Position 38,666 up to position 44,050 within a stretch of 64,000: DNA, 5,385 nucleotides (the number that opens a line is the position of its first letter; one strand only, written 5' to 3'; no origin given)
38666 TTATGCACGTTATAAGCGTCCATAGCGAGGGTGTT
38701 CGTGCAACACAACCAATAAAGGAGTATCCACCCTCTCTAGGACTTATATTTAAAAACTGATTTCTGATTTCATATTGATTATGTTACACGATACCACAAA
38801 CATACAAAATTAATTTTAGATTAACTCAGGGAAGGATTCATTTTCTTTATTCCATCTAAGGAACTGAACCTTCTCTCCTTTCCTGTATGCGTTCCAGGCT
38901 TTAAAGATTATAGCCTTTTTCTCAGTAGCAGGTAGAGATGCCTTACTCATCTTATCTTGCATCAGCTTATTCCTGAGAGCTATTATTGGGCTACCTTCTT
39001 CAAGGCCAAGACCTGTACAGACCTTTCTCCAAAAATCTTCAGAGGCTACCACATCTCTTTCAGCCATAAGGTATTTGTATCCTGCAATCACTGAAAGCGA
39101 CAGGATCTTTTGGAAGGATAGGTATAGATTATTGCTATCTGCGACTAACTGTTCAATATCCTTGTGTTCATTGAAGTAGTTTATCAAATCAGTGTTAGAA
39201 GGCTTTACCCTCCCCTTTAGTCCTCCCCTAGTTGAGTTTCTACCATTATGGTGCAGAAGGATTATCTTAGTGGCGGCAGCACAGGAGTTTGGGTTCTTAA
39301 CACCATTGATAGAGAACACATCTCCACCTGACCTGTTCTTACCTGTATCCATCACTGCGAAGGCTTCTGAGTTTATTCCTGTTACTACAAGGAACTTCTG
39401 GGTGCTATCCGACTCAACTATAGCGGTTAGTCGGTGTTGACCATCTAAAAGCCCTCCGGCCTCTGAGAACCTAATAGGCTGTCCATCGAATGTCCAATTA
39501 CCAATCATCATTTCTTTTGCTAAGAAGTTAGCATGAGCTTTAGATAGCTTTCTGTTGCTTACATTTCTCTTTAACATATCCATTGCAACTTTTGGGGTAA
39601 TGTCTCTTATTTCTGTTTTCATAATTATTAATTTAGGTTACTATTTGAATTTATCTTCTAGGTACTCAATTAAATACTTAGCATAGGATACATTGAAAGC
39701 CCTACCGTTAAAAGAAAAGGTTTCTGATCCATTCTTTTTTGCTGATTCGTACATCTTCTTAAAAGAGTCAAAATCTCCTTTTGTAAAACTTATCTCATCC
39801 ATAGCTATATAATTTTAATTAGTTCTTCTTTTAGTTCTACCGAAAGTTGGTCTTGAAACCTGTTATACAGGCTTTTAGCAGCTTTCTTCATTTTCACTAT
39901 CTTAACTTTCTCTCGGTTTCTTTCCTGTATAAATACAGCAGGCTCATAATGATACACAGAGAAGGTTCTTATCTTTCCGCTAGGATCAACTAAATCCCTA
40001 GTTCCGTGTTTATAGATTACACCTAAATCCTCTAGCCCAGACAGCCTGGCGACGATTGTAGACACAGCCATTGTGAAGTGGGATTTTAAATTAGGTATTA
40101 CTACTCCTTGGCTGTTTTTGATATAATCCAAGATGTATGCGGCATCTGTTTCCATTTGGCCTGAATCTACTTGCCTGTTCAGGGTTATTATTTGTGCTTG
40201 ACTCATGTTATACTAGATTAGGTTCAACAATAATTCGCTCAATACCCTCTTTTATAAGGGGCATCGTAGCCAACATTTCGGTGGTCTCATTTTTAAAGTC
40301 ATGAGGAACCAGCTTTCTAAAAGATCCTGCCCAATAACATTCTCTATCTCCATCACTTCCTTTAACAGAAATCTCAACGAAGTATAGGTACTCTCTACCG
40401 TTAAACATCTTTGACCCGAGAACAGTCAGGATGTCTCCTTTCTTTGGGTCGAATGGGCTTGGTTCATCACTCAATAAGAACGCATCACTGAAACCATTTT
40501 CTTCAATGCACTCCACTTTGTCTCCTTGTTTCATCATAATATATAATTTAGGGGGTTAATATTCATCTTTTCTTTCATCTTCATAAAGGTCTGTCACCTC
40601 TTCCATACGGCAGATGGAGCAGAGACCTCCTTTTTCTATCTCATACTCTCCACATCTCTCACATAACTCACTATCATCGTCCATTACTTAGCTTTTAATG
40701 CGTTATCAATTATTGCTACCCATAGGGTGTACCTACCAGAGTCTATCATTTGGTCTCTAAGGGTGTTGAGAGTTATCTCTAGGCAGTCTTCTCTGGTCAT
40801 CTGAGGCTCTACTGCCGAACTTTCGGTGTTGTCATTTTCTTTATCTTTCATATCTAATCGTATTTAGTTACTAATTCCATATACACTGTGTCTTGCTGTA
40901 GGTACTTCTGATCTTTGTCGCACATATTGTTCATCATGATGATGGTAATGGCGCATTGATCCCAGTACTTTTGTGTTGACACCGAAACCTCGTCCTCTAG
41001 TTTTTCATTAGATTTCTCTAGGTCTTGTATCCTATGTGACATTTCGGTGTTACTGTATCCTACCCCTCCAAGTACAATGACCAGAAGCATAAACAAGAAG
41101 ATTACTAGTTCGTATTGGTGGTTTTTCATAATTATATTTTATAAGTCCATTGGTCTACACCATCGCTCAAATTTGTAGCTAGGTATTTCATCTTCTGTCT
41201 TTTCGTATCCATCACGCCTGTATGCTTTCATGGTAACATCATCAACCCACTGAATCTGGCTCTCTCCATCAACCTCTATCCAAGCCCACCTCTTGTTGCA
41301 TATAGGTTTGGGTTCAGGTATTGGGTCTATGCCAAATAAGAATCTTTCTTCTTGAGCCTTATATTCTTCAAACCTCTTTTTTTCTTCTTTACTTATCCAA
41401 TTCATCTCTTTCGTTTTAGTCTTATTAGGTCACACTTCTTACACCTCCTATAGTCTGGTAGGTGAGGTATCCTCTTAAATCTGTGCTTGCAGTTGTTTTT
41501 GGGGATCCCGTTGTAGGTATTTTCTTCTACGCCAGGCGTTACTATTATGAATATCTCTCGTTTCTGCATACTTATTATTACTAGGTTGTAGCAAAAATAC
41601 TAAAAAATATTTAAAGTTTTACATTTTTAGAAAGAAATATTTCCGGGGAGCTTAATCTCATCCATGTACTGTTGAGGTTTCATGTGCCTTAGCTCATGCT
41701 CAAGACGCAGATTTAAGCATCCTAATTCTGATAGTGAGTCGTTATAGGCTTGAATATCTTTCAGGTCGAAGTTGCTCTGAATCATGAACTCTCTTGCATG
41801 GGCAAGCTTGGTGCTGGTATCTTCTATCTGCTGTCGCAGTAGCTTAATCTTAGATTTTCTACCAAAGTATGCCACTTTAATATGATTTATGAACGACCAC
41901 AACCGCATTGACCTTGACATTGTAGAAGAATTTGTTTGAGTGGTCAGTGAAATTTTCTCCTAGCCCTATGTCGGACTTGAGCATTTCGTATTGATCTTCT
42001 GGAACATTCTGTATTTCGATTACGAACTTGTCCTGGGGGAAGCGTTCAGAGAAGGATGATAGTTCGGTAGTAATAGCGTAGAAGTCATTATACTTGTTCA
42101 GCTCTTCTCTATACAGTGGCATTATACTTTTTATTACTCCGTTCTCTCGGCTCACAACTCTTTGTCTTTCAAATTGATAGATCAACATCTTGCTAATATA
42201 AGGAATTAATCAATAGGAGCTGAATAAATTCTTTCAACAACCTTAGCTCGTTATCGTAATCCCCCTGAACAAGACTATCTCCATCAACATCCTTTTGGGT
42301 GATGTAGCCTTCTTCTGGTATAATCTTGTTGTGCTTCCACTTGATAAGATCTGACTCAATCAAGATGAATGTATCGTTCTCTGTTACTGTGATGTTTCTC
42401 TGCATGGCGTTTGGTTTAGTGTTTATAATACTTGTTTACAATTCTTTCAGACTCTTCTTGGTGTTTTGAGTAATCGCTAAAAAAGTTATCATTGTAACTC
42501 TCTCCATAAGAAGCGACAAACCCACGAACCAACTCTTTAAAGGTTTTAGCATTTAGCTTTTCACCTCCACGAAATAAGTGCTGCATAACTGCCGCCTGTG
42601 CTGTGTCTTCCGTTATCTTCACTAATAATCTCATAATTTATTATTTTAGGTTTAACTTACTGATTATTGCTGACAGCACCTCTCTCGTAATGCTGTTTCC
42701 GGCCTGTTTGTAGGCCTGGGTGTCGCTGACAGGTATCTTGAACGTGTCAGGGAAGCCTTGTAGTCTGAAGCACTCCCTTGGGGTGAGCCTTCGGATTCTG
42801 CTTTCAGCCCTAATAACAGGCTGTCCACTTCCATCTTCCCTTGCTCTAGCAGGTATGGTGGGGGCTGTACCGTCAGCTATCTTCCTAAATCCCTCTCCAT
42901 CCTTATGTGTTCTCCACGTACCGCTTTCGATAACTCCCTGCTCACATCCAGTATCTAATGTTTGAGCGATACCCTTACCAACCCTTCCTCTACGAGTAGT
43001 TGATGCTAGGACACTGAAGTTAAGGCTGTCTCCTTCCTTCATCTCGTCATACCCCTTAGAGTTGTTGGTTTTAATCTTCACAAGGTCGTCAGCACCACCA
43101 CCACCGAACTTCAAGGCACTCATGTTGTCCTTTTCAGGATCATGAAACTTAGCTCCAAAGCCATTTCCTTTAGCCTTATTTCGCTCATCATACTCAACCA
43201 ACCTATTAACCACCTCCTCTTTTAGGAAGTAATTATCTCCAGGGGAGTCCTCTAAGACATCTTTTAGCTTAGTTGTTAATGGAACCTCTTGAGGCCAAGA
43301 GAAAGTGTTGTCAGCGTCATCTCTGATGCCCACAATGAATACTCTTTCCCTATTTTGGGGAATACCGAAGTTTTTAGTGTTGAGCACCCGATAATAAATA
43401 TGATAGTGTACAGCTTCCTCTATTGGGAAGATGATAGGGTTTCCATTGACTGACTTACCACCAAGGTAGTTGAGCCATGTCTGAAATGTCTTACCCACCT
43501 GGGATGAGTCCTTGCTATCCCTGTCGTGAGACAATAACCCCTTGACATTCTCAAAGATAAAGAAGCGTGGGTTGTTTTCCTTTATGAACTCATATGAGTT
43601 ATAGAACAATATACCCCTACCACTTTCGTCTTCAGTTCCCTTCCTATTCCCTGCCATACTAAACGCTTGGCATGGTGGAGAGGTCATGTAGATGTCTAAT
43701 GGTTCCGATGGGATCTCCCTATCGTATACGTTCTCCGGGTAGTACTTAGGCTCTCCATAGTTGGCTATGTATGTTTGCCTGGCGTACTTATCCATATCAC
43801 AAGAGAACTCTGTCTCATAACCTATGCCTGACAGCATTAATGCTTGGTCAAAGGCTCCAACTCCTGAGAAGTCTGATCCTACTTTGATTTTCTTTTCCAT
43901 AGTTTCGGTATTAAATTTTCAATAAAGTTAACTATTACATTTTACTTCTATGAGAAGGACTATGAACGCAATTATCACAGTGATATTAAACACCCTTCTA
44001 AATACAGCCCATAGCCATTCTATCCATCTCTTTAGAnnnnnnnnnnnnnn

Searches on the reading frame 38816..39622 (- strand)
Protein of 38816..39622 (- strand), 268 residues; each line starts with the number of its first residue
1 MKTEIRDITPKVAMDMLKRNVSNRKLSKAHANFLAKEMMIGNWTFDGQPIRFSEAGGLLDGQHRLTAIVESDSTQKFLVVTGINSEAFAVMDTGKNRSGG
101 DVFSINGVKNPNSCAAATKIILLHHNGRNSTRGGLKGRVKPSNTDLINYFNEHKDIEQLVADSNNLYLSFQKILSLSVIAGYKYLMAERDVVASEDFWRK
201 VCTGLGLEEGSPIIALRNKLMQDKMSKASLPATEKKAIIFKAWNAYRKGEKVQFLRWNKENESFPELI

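Call 10: search_protein_families(library=pfam, proteins=[window:38816-39622:-])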
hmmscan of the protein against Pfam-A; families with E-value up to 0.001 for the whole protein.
window:38816-39622:- (268 aa): 0 families

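Call 22: search_protein_families(library=phrogs, proteins=[window:38816-39622:-], max_evalue=0.001)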
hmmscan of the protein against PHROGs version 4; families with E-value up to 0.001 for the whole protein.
window:38816-39622:- (268 aa): 1 family
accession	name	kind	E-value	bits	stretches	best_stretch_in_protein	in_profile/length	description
phrog_5931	-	unknown function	1.1e-67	229.5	1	2-263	9-273/282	-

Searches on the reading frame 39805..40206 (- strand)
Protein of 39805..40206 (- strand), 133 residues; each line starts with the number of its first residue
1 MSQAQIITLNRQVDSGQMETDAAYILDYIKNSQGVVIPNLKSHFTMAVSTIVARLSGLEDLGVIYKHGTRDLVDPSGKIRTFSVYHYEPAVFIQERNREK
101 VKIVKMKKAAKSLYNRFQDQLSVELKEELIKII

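Call 21: search_protein_families(library=pfam, proteins=[window:39805-40206:-], max_evalue=0.01)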
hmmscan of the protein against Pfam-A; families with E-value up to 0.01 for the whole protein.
window:39805-40206:- (133 aa): 2 families
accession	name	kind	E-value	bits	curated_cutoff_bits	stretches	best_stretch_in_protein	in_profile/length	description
PF24741.1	AlkZ-rel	-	4e-05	23.6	26.5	1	9-133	91-220/221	AlkZ related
PF09756.15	DDRGK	-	0.0063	16.6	27.8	0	22-64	101-143/188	DDRGK domain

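Call 22: search_protein_families(library=phrogs, proteins=[window:39805-40206:-], max_evalue=0.001)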
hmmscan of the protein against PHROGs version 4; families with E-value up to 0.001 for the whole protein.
window:39805-40206:- (133 aa): 0 families

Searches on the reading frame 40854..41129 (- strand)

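Call 79: search_protein_families(library=pfam, proteins=[window:40854-41129:-], max_evalue=0.05)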
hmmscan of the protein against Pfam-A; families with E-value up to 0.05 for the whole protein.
window:40854-41129:- (91 aa): 2 families
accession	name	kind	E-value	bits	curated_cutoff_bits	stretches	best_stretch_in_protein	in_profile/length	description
PF19579.4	FtsL_2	-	0.027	14.8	24.6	0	8-50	20-61/100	Bacteriodetes cell division protein (FtsL-like)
PF07716.20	bZIP_2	-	0.028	14.9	22.3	1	28-49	28-49/54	Basic region leucine zipper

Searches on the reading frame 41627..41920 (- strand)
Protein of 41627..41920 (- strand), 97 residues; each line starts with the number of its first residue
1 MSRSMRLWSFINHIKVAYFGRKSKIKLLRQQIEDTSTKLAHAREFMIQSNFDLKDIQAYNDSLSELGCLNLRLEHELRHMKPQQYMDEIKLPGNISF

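Call 79: search_protein_families(library=pfam, proteins=[window:41627-41920:-], max_evalue=0.05)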
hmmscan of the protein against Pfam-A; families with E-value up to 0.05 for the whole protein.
window:41627-41920:- (97 aa): 1 family
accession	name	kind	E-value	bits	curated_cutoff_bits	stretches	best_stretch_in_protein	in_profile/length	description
PF02912.23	Phe_tRNA-synt_N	-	0.021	15.2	22.3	1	12-36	7-31/69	Aminoacyl tRNA synthetase class II, N-terminal domain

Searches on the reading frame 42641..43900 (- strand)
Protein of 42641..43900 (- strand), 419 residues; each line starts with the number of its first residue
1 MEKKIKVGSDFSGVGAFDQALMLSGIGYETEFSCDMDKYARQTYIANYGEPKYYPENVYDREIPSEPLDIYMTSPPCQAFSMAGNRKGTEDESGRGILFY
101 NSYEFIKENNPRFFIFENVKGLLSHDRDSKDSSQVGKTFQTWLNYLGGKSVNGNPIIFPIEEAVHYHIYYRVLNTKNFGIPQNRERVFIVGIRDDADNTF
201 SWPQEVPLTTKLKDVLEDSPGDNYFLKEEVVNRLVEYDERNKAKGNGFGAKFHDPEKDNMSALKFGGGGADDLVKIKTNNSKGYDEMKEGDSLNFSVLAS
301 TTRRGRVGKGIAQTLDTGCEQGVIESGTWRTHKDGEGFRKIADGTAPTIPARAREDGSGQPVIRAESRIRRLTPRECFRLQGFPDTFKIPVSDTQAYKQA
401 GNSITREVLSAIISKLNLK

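Call 9: search_protein_families(library=phrogs, proteins=[window:42641-43900:-])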
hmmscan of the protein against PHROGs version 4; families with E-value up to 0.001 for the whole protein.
window:42641-43900:- (419 aa): 11 families
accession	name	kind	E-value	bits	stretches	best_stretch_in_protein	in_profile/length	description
phrog_116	-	other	2.3e-76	258.7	1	1-416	204-489/779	DNA methyltransferase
phrog_363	-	other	4.9e-32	112.3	1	2-413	51-309/327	DNA methyltransferase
phrog_16427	-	other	1.5e-30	107.6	2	357-416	104-168/235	DNA methyltransferase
phrog_8411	-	unknown function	8.8e-19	69.1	2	366-403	165-206/206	-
phrog_16528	-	other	1.3e-14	55.4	1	345-416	146-217/236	DNA methyltransferase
phrog_17284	-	unknown function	6.7e-14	52.8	1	367-415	157-209/245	-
phrog_26324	-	other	1.8e-13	52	1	362-417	140-204/210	DNA methyltransferase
phrog_864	-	DNA, RNA and nucleotide metabolism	1.8e-12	47.6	1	59-413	682-1048/1064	DNA primase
phrog_13621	-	unknown function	1e-09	39.3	1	359-412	44-104/121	-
phrog_5999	-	other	8.6e-05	23.5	1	34-99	30-101/109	DNA methyltransferase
phrog_29443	-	unknown function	0.00047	20.4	1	10-153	8-157/273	-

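Call 79: search_protein_families(library=pfam, proteins=[window:42641-43900:-], max_evalue=0.05)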
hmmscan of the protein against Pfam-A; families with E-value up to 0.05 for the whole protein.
window:42641-43900:- (419 aa): 1 family
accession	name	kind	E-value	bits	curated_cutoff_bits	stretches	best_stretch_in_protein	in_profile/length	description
PF00145.23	DNA_methylase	-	1.1e-66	225.9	22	1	10-416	6-322/324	C-5 cytosine-specific DNA methylase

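Call 92: search_dna_similar(query=window:42641-43900:-, collection=plasmids, mode=protein, max_rows=40, max_evalue=0.00001)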
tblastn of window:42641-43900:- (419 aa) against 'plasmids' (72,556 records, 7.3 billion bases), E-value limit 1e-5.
The search stops at 5000 records and this limit was reached: more records match than are counted here, and every count below describes the 5000 best-scoring records only.
Records with a match: at least 5000; places in all: 5380; records where one place covers at least 80% of the query: 605.
Best place of each record, by identity: <60% 5000.
By first word of the organism name: Klebsiella 1848; Escherichia 994; Salmonella 583; Enterobacter 462; Citrobacter 225; Clostridium 131; Bacillus 57; Enterococcus 47; Raoultella 45; Campylobacter 43; and 166 more.
By predicted mobility (MOB-suite, as given by PLSDB): conjugative 3615; non-mobilizable 788; mobilizable 597.
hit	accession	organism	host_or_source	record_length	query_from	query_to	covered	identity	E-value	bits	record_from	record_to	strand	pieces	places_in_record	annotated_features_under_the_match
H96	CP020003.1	Bacillus thuringiensis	Bacillus thuringiensis subsp,whole ...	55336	13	416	96%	33.9%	6e-47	179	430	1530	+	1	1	none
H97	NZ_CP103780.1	Bacillus toyonensis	cell culture,Commercial plant nursery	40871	13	416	83%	39.3%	3e-21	225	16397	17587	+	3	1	none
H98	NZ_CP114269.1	Acinetobacter sp. TR3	pufferfish,culture,the gut of pufferfish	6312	11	416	95%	33.9%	5e-29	189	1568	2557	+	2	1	dcm: DNA (cytosine-5-)-methyltransferase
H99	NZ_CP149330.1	Salmonella enterica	Pig,single cell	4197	11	416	97%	33.1%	1e-27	199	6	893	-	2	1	none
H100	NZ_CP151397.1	Shigella sonnei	-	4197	11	416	97%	33.1%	1e-27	199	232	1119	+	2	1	dcm: DNA (cytosine-5-)-methyltransferase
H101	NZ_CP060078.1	Escherichia coli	Homo sapiens,isolate,feces from healthy ...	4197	11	416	97%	33.1%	1e-27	199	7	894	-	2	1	none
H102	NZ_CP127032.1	Escherichia coli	Homo sapiens,stool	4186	11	416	97%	33.1%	1e-27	198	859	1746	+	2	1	dcm: DNA (cytosine-5-)-methyltransferase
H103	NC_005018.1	Klebsiella pneumoniae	-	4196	11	416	97%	33.1%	1e-27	198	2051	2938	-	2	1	dcm: DNA (cytosine-5-)-methyltransferase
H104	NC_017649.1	Escherichia coli O7:K1 str. CE10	Homo sapiens,cerebrospinal fluid of a ...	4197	11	416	97%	33.1%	1e-27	198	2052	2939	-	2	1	dcm: DNA (cytosine-5-)-methyltransferase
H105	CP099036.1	Escherichia coli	culture,Pooled faeces sample collected ...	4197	11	416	97%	33.1%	1e-27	198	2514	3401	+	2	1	DNA (cytosine-5-)-methyltransferase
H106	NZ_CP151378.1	Shigella sonnei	-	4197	11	416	97%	33.1%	1e-27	198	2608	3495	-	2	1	dcm: DNA (cytosine-5-)-methyltransferase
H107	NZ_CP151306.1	Shigella sonnei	-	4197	11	416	97%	33.1%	1e-27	198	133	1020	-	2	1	dcm: DNA (cytosine-5-)-methyltransferase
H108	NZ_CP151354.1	Shigella sonnei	-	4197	11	416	97%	33.1%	1e-27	198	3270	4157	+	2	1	dcm: DNA (cytosine-5-)-methyltransferase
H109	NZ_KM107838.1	Escherichia coli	Homo sapiens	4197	11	416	97%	33.1%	1e-27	198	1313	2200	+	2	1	dcm: DNA (cytosine-5-)-methyltransferase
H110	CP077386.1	Escherichia coli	-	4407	11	416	97%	33.1%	1e-27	198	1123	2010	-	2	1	DNA (cytosine-5-)-methyltransferase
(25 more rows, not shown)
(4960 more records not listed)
